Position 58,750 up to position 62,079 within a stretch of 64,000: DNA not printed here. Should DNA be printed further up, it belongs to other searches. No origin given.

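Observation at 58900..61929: Single-polypeptide fusion of a Wzy_C (O-antigen ligase/polymerase-like) domain to a GT-C ArnT/PMT-like glycosyltransferase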

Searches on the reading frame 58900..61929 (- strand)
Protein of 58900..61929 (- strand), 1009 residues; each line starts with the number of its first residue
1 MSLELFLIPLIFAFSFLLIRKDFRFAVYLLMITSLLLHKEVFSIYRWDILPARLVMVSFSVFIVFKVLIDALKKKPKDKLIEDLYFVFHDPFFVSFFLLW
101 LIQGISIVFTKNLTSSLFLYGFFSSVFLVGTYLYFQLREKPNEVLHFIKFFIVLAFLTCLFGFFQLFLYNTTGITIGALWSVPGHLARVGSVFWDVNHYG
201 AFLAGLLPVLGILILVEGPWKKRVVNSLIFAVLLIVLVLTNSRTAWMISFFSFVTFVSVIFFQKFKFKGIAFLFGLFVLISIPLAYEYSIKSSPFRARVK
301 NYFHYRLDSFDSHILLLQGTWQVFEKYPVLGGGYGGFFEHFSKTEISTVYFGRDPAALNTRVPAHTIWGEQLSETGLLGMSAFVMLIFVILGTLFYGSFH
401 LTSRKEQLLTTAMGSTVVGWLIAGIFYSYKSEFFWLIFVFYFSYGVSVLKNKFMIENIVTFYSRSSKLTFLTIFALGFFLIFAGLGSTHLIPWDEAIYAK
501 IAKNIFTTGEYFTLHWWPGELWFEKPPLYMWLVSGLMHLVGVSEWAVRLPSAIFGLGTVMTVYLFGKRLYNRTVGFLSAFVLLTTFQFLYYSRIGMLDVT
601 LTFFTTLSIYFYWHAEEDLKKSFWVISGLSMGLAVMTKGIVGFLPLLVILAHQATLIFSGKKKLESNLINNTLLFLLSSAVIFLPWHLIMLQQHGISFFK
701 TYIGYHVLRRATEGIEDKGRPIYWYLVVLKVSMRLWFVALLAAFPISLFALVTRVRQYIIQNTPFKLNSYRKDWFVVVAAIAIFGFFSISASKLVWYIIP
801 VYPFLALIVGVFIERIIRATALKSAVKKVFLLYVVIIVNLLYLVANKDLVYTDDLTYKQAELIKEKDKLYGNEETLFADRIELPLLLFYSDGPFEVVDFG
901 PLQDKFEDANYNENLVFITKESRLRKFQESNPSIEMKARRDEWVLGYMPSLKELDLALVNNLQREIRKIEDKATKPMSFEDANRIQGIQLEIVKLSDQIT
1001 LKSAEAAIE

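Call 3: search_protein_families(library=pfam, proteins=[window:58900-61929:-], max_evalue=1)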
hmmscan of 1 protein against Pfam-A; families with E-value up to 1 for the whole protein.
window:58900-61929:- (1009 aa): 4 families
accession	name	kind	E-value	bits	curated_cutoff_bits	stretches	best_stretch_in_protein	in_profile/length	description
PF13231.12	PMT_2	-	1.1e-23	84.6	26.1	1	525-686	2-160/160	Dolichyl-phosphate-mannose-protein mannosyltransferase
PF02366.24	PMT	-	2.2e-20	73.7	22.7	1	473-692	3-236/245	Dolichyl-phosphate-mannose-protein mannosyltransferase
PF04932.20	Wzy_C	-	2.5e-11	44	31.7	1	229-384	2-149/149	O-Antigen ligase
PF06603.16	UpxZ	-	0.11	13.2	21.2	1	837-873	8-44/105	UpxZ family of transcription anti-terminator antagonists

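Call 4: search_protein_families(library=ncbifam, proteins=[window:58900-61929:-], max_evalue=1)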
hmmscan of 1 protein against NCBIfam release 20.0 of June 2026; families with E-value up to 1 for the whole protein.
window:58900-61929:- (1009 aa): 2 families
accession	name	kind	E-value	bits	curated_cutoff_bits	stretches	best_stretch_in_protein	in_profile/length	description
NF009784.2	PRK13279.1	equivalog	2.3e-25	89.2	567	1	468-864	8-383/539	lipid IV(A) 4-amino-4-deoxy-L-arabinosyltransferase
TIGR03663.1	TIGR03663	subfamily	3.1e-08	33.1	126.25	1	469-846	3-367/435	flippase activity-associated protein Agl23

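Call 9: find_homologous_proteins(query=window:58900-61929:-)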
Query window:58900-61929:- (1009 aa): 289 proteins with E <= 0.001 among 8000 candidates; the best 120 are listed.
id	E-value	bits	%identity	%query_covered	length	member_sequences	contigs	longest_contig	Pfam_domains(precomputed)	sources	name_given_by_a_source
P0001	0.0e+0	2224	100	100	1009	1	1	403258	PF02366.25,PF13231.13,PF04932.21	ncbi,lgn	-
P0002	0.0e+0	1915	83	98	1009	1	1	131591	PF02366.25,PF13231.13,PF04932.21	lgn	-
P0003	0.0e+0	1281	58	98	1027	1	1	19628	PF02366.25,PF13231.13,PF04932.21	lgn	-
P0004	0.0e+0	1272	57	95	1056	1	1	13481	PF02366.25,PF03901.24,PF13231.13,PF04932.21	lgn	-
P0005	0.0e+0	1270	57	98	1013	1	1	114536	PF02366.25,PF13231.13,PF04932.21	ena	-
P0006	0.0e+0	1253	56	98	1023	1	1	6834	PF02366.25,PF13231.13,PF04932.21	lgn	-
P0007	0.0e+0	1229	83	63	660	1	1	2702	PF02366.25,PF13231.13,PF04932.21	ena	-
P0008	0.0e+0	1077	51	95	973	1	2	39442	PF02366.25,PF13231.13,PF04932.21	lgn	-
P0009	0.0e+0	1054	50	96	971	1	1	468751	PF02366.25,PF13231.13,PF04932.21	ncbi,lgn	-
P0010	0.0e+0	1053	50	97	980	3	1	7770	PF02366.25,PF13231.13,PF04932.21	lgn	-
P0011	0.0e+0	1024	49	98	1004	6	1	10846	PF02366.25,PF13231.13,PF04932.21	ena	-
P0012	0.0e+0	1024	49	99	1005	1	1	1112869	PF02366.25,PF13231.13,PF04932.21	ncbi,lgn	ncbi:MAG: glycosyltransferase family 39 protein [Patescibacteria group bacterium]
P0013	0.0e+0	1017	48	99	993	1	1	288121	PF02366.25,PF13231.13,PF04932.21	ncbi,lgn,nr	ncbi:glycosyltransferase family 39 protein [Patescibacteria group bacterium]|nr:glycosyltransferase 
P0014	2.0e-298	1011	49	99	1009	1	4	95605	PF02366.25,PF13231.13,PF04932.21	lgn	-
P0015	1.9e-295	1001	47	100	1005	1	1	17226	PF02366.25,PF13231.13,PF04932.21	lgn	-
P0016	2.7e-294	997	48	95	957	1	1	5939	PF02366.25,PF13231.13,PF04932.21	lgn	-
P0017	1.0e-290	986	49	95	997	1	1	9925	PF02366.25,PF13231.13,PF04932.21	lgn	-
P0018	4.4e-290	983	47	100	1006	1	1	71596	PF02366.25,PF13231.13,PF04932.21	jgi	jgi:4-amino-4-deoxy-L-arabinose transferase-like glycosyltransferase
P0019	5.5e-288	977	48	97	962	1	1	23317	PF02366.25,PF13231.13,PF04932.21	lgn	-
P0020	8.6e-288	976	47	97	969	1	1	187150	PF02366.25,PF13231.13,PF04932.21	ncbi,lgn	-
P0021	1.7e-287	975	45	96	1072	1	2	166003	PF02366.25,PF13231.13,PF04932.21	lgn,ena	-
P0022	4.1e-287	974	48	94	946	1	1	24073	PF02366.25,PF13231.13,PF04932.21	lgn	-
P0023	5.7e-286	970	49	94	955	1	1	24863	PF02366.25,PF13231.13,PF04932.21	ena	-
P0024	7.6e-286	969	49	93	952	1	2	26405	PF02366.25,PF13231.13,PF04932.21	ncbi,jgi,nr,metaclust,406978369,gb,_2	ncbi:MAG: Glycosyl transferase, family 39 [uncultured bacterium]|nr:MAG: Glycosyl transferase, famil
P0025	8.6e-286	969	47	94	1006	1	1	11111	PF02366.25,PF13231.13,PF04932.21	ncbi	-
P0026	8.9e-286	969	47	99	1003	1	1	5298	PF02366.25,PF13231.13,PF04932.21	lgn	-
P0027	1.6e-285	968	50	95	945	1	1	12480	PF02366.25,PF13231.13,PF04932.21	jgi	-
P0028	1.8e-285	968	49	92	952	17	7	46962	PF02366.25,PF13231.13,PF04932.21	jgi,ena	-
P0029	3.6e-285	967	45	99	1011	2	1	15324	PF02366.25,PF13231.13,PF04932.21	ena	-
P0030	4.9e-285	967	45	96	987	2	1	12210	PF02366.25,PF13231.13,PF04932.21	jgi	-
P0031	8.8e-285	966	46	100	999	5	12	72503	PF02366.25,PF13231.13,PF04932.21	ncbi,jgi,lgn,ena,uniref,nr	ncbi:MAG: Glycosyl transferase family 39 [candidate division WWE3 bacterium GW2011_GWA1_46_21]|unire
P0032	3.2e-284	964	48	93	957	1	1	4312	PF02366.25,PF13231.13,PF04932.21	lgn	-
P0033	1.1e-283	962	47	96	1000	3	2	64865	PF02366.25,PF13231.13,PF04932.21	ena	-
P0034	1.1e-283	962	46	99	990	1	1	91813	PF02366.25,PF13231.13,PF04932.21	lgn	-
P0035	1.3e-283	962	47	93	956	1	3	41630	PF02366.25,PF13231.13,PF04932.21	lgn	-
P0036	8.3e-283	959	46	97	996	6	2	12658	PF02366.25,PF13231.13,PF04932.21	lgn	-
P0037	2.4e-282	958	48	99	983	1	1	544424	PF02366.25,PF13231.13,PF04932.21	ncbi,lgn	-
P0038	2.0e-281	955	49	94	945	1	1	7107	PF02366.25,PF13231.13,PF04932.21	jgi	-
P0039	1.1e-279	949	49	95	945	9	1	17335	PF02366.25,PF13231.13,PF04932.21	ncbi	-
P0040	1.1e-279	949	49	90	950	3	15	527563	PF02366.25,PF13231.13,PF04932.21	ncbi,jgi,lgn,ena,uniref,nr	ncbi:hypothetical protein A3F07_00980 [candidate division WWE3 bacterium RIFCSPHIGHO2_12_FULL_38_15]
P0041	2.2e-279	948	47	97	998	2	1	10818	PF02366.25,PF13231.13,PF04932.21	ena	-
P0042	2.5e-279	948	47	96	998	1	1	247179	PF02366.25,PF13231.13,PF04932.21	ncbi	-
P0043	5.9e-279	947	46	96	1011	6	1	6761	PF02366.25,PF13231.13,PF04932.21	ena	-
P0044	6.4e-279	946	48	96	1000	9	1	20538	PF02366.25,PF13231.13,PF04932.21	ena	-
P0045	8.6e-278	943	46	96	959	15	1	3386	PF02366.25,PF13231.13,PF04932.21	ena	-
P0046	1.4e-277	942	46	97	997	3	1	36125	PF02366.25,PF13231.13,PF04932.21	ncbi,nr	ncbi:glycosyltransferase family 39 protein [candidate division WWE3 bacterium]|nr:glycosyltransferas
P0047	2.0e-277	942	47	99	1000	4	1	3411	PF02366.25,PF13231.13,PF04932.21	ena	-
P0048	2.0e-277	942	47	93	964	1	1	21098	PF02366.25,PF13231.13,PF04932.21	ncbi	ncbi:glycosyltransferase family 39 protein [Patescibacteria group bacterium]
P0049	2.6e-277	941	47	93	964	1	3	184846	PF02366.25,PF13231.13,PF04932.21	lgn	-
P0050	4.9e-277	940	47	96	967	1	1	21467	PF02366.25,PF13231.13,PF04932.21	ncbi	-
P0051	6.6e-277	940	46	97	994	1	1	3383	PF02366.25,PF13231.13,PF04932.21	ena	-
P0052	7.0e-277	940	47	96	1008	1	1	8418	PF02366.25,PF13231.13,PF04932.21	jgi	jgi:4-amino-4-deoxy-L-arabinose transferase-like glycosyltransferase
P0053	8.8e-277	939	45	97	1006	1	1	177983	PF02366.25,PF13231.13,PF04932.21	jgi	jgi:4-amino-4-deoxy-L-arabinose transferase-like glycosyltransferase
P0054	1.3e-276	939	47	97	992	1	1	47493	PF02366.25,PF13231.13,PF04932.21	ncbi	-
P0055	2.3e-276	938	46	98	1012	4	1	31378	PF02366.25,PF13231.13,PF04932.21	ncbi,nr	ncbi:MAG TPA: glycosyltransferase family 39 protein [Candidatus Saccharimonadales bacterium]|nr:glyc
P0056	2.4e-276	938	46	98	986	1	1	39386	PF02366.25,PF13231.13,PF04932.21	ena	-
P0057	3.2e-276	938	45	96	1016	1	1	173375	PF02366.25,PF13231.13,PF04932.21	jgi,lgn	-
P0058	3.5e-276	937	46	97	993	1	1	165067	PF02366.25,PF13231.13,PF04932.21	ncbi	-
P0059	4.0e-276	937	48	95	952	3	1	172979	PF02366.25,PF13231.13,PF04932.21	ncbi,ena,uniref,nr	ncbi:hypothetical protein A2619_04740 [candidate division WWE3 bacterium RIFOXYD1_FULL_39_9]|uniref:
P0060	5.3e-276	937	47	95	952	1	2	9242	PF02366.25,PF13231.13,PF04932.21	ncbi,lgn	-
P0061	1.3e-275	936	47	94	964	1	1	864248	PF02366.25,PF13231.13,PF04932.21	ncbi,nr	ncbi:phospholipid carrier-dependent glycosyltransferase [candidate division WWE3 bacterium]|nr:phosp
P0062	8.7e-275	933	46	94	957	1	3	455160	PF02366.25,PF13231.13,PF04932.21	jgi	jgi:4-amino-4-deoxy-L-arabinose transferase-like glycosyltransferase/O-antigen ligase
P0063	9.7e-275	933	46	99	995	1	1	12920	PF02366.25,PF13231.13,PF04932.21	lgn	-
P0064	1.1e-274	932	45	98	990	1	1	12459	PF02366.25,PF13231.13,PF04932.21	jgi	jgi:4-amino-4-deoxy-L-arabinose transferase-like glycosyltransferase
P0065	1.4e-274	932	46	99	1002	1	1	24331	PF02366.25,PF13231.13,PF04932.21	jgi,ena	-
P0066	2.2e-274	931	47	95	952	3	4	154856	PF02366.25,PF13231.13,PF04932.21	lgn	-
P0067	7.7e-274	930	45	97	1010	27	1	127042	PF02366.25,PF13231.13,PF04932.21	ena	-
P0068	2.0e-273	928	44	96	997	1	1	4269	PF02366.25,PF13231.13,PF04932.21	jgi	-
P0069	9.7e-273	926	44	98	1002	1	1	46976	PF02366.25,PF13231.13,PF04932.21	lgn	-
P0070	1.0e-271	923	47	94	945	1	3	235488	PF02366.25,PF13231.13,PF04932.21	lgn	-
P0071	1.0e-271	923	46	92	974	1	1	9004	PF02366.25,PF13231.13,PF04932.21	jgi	jgi:4-amino-4-deoxy-L-arabinose transferase-like glycosyltransferase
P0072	1.7e-270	919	44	98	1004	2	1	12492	PF02366.25,PF13231.13,PF04932.21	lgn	-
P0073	1.5e-269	915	45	96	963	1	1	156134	PF02366.25,PF13231.13,PF04932.21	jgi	jgi:4-amino-4-deoxy-L-arabinose transferase-like glycosyltransferase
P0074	1.7e-269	915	46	96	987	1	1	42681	PF02366.25,PF13231.13,PF04932.21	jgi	jgi:4-amino-4-deoxy-L-arabinose transferase-like glycosyltransferase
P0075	1.8e-269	915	47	95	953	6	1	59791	PF02366.25,PF13231.13,PF04932.21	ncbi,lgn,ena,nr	ncbi:MAG: Glycosyl transferase family 39 [candidate division WWE3 bacterium GW2011_GWA2_42_9]|nr:MAG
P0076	2.7e-269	915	47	94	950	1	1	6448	PF02366.25,PF13231.13,PF04932.21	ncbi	-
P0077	9.0e-269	913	47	94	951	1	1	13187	PF02366.25,PF13231.13,PF04932.21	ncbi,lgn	ncbi:MAG: glycosyltransferase family 39 protein [Patescibacteria group bacterium]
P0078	1.1e-268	913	46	96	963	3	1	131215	PF02366.25,PF13231.13,PF04932.21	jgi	jgi:hypothetical protein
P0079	1.5e-268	912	47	94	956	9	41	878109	PF02366.25,PF13231.13,PF04932.21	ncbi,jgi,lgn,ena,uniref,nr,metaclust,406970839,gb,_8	ncbi:MAG: Glycosyl transferase, family 39 [uncultured bacterium]|uniref:Phospholipid carrier-depende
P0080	2.3e-268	912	44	98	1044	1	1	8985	PF02366.25,PF13231.13,PF04932.21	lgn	-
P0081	4.1e-268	911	46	94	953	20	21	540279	PF02366.25,PF13231.13,PF04932.21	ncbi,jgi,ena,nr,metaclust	ncbi:hypothetical protein A2473_01120 [candidate division WWE3 bacterium RIFOXYC2_FULL_42_13]|nr:MAG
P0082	4.6e-268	911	45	98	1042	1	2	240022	PF02366.25,PF13231.13,PF04932.21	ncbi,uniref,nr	ncbi:MAG: glycosyltransferase family 39 protein [Patescibacteria group bacterium]|uniref:Glycosyltra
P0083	5.3e-268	910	44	99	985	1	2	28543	PF02366.25,PF03901.24,PF13231.13,PF04932.21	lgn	-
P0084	1.7e-267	909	47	94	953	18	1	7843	PF02366.25,PF13231.13,PF04932.21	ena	-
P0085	2.0e-267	908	46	93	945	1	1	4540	PF02366.25,PF13231.13,PF04932.21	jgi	-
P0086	3.8e-267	908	45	100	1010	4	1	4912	PF02366.25,PF13231.13,PF04932.21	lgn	-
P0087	5.6e-267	907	47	92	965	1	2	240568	PF02366.25,PF13231.13,PF04932.21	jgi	jgi:O-antigen ligase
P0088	7.5e-267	907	47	93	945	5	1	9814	PF02366.25,PF13231.13,PF04932.21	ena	-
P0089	3.0e-266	905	44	99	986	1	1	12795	PF02366.25,PF13231.13,PF04932.21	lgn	-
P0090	6.3e-266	903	47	94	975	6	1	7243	PF02366.25,PF13231.13,PF04932.21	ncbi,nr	ncbi:glycosyltransferase family 39 protein [Patescibacteria group bacterium]|nr:glycosyltransferase 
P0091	6.5e-266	903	47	93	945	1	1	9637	PF02366.25,PF13231.13,PF04932.21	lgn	-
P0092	9.3e-266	903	45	98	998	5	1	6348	PF02366.25,PF13231.13,PF04932.21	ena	-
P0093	2.5e-265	902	47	94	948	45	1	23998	PF02366.25,PF13231.13,PF04932.21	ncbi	-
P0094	3.0e-265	901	45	94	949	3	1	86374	PF02366.25,PF13231.13,PF04932.21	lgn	-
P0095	1.0e-264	899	47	94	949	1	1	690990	PF02366.25,PF13231.13,PF04932.21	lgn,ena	-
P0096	4.5e-264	897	47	93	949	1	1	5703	PF02366.25,PF13231.13,PF04932.21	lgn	-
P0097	4.8e-264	897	46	94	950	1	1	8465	PF02366.25,PF13231.13,PF04932.21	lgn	-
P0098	7.4e-264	897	44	96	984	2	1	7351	PF02366.25,PF13231.13,PF04932.21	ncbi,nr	ncbi:glycosyltransferase family 39 protein [Patescibacteria group bacterium]|nr:glycosyltransferase 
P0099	9.7e-264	896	45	97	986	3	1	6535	PF02366.25,PF13231.13,PF04932.21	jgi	-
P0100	3.3e-263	894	46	94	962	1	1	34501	PF02366.25,PF13231.13,PF04932.21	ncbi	-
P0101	3.8e-263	894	46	95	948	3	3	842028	PF02366.25,PF13231.13,PF04932.21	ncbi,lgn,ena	-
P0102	3.9e-263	894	46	94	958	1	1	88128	PF02366.25,PF13231.13,PF04932.21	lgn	-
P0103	5.5e-263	894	43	100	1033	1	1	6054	PF02366.25,PF13231.13,PF04932.21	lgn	-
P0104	5.5e-263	894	45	99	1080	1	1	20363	PF02366.25,PF13231.13,PF04932.21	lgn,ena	-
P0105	8.7e-263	893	45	98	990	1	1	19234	PF02366.25,PF13231.13,PF04932.21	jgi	jgi:4-amino-4-deoxy-L-arabinose transferase-like glycosyltransferase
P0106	1.4e-262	892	46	97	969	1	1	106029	PF02366.25,PF13231.13,PF04932.21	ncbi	ncbi:glycosyltransferase family 39 protein [Patescibacteria group bacterium]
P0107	2.8e-262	891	44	99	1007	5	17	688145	PF02366.25,PF13231.13,PF04932.21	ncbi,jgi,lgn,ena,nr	ncbi:phospholipid carrier-dependent glycosyltransferase [candidate division WWE3 bacterium]|jgi:4-am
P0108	3.3e-262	891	45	96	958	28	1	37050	PF02366.25,PF13231.13,PF04932.21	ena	-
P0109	3.4e-262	891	44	98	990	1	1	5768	PF02366.25,PF13231.13,PF04932.21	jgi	jgi:4-amino-4-deoxy-L-arabinose transferase-like glycosyltransferase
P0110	5.9e-262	890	46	94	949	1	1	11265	PF02366.25,PF13231.13,PF04932.21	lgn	-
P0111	1.3e-261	889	44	97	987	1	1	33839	PF02366.25,PF13231.13,PF04932.21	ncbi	-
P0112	2.3e-261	888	44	95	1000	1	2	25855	PF02366.25,PF03901.24,PF13231.13,PF04932.21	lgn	-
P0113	5.3e-261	887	44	98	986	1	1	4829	PF02366.25,PF13231.13,PF04932.21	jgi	-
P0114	6.9e-261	887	44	96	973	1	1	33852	PF02366.25,PF13231.13,PF04932.21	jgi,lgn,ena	-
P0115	1.9e-260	885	44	97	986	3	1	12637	PF02366.25,PF13231.13,PF04932.21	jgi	-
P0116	3.5e-260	884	44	100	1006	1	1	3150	PF02366.25,PF13231.13,PF04932.21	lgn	-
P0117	4.5e-260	884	44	90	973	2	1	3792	PF02366.25,PF13231.13,PF04932.21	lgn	-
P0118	4.5e-260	884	45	93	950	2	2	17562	PF02366.25,PF13231.13,PF04932.21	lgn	-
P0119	5.5e-260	884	46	93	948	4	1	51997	PF02366.25,PF13231.13,PF04932.21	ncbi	-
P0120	6.4e-260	884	46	94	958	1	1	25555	PF02366.25,PF13231.13,PF04932.21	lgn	-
